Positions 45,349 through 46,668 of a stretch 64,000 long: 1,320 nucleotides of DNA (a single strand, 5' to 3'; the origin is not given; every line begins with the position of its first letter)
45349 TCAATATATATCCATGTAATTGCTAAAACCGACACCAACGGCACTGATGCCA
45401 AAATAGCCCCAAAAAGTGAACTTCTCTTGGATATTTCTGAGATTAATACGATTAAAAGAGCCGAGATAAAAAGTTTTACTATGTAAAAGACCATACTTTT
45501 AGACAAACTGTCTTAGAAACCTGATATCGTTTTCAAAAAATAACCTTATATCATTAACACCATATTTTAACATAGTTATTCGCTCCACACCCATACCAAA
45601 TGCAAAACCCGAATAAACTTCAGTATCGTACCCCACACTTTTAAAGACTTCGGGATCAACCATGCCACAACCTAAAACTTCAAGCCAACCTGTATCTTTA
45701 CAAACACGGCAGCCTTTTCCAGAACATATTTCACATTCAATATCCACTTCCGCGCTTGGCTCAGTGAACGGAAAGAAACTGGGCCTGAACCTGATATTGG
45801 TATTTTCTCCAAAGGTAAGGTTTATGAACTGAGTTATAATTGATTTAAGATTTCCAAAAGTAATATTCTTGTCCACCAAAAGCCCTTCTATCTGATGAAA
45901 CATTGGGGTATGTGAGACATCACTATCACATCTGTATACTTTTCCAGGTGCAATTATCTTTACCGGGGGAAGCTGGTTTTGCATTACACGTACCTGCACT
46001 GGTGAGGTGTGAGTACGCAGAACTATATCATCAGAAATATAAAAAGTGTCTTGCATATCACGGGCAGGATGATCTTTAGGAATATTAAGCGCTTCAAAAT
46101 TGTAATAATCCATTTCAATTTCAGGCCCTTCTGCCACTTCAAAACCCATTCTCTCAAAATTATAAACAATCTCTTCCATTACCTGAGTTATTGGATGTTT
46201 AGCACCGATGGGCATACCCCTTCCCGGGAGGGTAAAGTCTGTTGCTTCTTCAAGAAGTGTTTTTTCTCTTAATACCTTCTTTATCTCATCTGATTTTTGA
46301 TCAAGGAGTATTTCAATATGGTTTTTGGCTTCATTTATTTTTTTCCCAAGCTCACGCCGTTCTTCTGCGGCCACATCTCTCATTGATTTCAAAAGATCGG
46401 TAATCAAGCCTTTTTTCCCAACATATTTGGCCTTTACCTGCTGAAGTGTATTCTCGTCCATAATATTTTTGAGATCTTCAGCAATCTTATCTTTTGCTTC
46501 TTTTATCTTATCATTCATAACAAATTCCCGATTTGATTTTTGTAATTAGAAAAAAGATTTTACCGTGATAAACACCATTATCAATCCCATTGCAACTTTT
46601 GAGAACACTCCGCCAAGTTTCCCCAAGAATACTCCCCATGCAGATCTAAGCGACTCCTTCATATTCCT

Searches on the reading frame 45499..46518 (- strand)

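Call 57: search_protein_families(library=pfam, proteins=[window:45499-46518:-], max_evalue=0.001)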
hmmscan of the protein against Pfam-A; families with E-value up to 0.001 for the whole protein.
window:45499-46518:- (339 aa): 2 families
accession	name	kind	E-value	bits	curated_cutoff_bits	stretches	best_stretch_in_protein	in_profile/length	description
PF01409.25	tRNA-synt_2d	-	7.4e-105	350.3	19.8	1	93-338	2-246/246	tRNA synthetases class II core domain (F)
PF02912.23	Phe_tRNA-synt_N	-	6e-19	68.2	22.3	1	21-86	2-67/69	Aminoacyl tRNA synthetase class II, N-terminal domain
